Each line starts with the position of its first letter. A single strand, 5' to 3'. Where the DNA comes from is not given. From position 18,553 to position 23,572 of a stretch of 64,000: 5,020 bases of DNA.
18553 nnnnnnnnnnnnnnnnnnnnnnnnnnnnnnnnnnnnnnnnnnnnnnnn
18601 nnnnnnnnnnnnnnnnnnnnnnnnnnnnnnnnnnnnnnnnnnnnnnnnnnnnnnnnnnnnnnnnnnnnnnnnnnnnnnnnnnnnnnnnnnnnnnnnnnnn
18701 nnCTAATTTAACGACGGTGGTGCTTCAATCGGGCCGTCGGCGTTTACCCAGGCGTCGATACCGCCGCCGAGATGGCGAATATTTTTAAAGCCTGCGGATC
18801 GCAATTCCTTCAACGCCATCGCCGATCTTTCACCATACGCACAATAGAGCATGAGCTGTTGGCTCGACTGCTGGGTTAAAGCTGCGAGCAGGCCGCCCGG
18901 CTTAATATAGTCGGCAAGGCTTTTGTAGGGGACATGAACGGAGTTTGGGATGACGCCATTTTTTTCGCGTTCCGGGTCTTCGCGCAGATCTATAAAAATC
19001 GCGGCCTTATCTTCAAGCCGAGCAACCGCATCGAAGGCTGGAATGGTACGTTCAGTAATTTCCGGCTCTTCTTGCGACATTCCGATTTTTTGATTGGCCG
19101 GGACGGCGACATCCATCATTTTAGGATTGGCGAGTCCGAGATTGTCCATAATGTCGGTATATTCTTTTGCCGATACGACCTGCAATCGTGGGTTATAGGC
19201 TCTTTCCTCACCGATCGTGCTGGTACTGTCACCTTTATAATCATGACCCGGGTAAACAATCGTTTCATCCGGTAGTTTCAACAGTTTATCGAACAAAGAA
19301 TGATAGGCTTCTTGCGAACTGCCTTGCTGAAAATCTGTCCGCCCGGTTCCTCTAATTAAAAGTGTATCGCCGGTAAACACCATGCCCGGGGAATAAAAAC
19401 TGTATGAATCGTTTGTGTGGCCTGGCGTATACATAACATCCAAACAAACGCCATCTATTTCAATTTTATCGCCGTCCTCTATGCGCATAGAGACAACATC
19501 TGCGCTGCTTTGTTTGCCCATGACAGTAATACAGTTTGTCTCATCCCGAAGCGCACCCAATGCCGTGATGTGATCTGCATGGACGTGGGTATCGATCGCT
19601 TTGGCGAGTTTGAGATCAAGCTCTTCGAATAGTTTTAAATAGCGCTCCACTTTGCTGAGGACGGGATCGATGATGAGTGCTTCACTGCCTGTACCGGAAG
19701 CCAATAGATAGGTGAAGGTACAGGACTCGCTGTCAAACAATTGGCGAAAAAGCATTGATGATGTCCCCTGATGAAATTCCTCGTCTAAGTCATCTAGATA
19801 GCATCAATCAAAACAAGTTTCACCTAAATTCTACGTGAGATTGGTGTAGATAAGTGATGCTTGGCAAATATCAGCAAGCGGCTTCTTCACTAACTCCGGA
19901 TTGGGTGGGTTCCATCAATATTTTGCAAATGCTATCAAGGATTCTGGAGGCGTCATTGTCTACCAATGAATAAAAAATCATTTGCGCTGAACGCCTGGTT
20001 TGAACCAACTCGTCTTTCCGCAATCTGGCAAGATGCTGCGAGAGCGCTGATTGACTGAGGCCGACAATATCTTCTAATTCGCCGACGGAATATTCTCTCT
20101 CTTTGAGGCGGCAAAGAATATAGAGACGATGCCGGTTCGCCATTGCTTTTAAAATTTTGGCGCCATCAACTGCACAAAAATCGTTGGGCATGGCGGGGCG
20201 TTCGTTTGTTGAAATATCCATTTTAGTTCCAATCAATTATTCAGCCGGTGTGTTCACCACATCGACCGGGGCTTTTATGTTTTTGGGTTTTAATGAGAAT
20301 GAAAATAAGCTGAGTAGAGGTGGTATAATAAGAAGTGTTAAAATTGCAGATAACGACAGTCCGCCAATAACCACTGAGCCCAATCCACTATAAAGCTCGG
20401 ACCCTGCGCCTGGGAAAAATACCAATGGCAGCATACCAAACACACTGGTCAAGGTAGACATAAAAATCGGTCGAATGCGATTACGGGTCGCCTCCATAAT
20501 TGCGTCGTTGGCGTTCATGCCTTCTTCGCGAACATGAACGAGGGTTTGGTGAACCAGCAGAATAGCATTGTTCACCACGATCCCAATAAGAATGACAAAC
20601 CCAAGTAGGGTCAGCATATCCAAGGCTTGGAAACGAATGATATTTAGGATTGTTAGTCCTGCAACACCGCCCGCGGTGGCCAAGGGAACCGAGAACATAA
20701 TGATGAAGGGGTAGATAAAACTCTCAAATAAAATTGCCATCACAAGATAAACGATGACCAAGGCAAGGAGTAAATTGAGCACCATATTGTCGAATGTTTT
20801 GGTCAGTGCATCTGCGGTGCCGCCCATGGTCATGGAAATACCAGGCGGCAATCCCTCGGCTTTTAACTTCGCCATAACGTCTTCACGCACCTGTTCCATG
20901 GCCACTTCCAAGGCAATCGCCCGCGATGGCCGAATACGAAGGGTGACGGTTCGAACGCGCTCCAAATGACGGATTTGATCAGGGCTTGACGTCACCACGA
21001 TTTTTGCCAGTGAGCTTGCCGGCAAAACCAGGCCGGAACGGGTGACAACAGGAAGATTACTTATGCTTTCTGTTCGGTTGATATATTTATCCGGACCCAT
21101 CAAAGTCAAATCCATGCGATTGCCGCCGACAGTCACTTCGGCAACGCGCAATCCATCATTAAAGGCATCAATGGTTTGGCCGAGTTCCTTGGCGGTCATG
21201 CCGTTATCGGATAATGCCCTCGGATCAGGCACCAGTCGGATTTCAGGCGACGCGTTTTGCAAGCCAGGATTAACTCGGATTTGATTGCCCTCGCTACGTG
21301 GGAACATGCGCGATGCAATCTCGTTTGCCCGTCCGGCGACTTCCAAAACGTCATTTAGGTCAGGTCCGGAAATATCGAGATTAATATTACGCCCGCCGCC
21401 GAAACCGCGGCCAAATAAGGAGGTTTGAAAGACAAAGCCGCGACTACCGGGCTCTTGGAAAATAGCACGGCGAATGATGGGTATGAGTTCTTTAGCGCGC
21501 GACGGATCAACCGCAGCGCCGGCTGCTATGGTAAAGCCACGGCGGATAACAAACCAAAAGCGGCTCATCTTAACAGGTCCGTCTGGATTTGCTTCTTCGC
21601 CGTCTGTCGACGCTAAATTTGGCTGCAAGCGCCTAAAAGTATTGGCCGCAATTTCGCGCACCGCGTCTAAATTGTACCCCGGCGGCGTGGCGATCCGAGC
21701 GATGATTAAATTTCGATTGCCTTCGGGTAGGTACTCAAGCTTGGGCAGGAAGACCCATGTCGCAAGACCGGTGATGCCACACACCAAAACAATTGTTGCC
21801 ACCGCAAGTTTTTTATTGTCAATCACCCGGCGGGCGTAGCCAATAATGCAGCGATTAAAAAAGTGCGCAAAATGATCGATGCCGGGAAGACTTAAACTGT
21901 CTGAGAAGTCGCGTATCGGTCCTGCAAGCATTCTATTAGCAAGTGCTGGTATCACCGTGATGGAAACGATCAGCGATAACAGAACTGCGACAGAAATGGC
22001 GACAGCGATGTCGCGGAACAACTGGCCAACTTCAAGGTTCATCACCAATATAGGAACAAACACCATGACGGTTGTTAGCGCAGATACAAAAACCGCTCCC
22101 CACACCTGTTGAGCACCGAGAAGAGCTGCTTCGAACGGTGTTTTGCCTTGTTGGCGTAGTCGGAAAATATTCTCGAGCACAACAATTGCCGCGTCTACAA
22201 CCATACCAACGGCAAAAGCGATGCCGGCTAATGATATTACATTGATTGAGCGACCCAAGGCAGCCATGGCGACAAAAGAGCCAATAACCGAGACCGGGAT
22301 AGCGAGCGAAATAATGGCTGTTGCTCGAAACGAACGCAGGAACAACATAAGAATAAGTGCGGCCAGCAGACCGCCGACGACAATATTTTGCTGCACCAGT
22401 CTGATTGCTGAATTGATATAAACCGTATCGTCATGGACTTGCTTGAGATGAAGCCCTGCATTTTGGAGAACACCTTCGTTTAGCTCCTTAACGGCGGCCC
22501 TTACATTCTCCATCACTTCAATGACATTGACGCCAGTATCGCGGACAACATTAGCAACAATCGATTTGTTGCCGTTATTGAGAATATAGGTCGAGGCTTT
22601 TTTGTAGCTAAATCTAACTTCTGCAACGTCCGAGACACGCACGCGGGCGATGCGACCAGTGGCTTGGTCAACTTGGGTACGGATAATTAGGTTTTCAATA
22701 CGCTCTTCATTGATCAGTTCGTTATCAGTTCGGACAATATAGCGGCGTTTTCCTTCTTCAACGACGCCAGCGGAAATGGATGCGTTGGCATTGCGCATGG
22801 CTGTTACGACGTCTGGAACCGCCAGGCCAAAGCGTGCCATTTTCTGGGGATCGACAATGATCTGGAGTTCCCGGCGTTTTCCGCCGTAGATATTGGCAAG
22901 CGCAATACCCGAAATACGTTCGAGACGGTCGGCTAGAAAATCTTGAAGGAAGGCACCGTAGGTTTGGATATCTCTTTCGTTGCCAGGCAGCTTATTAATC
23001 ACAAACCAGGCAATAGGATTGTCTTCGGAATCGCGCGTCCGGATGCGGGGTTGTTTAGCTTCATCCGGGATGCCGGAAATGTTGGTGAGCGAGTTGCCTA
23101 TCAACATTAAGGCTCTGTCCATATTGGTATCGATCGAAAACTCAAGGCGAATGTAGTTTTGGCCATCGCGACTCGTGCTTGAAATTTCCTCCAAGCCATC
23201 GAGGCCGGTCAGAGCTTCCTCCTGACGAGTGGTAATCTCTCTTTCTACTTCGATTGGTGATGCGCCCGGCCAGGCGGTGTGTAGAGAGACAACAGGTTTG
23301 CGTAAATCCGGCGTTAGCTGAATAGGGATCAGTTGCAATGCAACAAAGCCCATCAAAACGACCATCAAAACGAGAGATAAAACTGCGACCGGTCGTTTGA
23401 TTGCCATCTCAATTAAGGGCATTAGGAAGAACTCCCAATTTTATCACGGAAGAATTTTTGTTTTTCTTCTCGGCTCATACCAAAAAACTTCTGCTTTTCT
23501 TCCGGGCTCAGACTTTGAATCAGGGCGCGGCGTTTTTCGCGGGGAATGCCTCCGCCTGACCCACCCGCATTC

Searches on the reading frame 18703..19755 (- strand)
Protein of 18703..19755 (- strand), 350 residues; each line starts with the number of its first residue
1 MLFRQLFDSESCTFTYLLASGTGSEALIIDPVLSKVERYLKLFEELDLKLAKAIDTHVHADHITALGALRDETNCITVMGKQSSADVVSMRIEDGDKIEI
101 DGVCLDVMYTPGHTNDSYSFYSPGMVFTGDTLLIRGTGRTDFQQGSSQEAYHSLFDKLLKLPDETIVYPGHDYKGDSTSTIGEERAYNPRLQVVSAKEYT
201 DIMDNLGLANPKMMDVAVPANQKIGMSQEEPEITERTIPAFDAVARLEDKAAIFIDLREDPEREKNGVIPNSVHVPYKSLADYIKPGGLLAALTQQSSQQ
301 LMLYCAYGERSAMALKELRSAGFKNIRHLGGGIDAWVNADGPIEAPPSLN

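Call 54: search_protein_families(library=pfam, proteins=[window:18703-19755:-], max_evalue=0.00001)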
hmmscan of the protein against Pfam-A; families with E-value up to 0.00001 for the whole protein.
window:18703-19755:- (350 aa): 2 families
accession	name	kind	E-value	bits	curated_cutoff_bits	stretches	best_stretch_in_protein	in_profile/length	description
PF00753.33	Lactamase_B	-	7.7e-18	65.6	22.7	1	15-171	8-196/196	Metallo-beta-lactamase superfamily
PF00581.25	Rhodanese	-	6.2e-15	55.9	22.2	1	244-338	6-101/102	Rhodanese-like domain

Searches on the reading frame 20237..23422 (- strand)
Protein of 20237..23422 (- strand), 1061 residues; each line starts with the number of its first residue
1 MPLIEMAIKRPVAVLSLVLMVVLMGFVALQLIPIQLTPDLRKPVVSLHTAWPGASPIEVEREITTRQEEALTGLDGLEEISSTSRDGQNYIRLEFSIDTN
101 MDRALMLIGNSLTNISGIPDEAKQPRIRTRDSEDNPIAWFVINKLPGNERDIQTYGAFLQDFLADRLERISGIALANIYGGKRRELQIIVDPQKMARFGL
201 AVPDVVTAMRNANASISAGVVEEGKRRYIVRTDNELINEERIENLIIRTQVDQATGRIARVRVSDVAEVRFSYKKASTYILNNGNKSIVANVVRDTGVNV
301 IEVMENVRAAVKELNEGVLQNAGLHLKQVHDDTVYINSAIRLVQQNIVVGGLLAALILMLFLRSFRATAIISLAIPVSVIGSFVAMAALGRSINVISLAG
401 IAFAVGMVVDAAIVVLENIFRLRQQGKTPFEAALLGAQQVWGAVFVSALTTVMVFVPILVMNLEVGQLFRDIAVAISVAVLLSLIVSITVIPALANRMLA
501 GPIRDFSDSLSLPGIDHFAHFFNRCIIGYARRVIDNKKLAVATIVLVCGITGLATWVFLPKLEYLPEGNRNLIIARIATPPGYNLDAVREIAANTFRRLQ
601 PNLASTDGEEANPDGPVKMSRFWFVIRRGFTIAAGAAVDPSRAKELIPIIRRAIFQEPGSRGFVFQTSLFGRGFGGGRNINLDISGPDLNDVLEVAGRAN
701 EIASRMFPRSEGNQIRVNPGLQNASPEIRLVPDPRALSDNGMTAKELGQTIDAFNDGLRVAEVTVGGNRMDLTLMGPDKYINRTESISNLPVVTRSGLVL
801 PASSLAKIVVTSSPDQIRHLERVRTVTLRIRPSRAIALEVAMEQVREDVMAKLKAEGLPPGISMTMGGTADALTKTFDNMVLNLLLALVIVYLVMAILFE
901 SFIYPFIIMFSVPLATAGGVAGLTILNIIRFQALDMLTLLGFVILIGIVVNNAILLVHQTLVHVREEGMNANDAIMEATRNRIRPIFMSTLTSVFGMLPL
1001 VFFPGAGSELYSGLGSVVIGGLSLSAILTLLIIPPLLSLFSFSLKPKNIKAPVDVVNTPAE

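Call 54: search_protein_families(library=pfam, proteins=[window:20237-23422:-], max_evalue=0.00001)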
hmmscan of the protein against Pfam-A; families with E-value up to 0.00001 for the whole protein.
window:20237-23422:- (1061 aa): 2 families
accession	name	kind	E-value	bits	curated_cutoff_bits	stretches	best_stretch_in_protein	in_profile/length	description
PF00873.25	ACR_tran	-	5.2e-203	677.1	28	1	4-1040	2-1020/1021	AcrB/AcrD/AcrF family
PF03176.21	MMPL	-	7.9e-19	68.2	20.5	2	847-1045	108-309/333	MMPL family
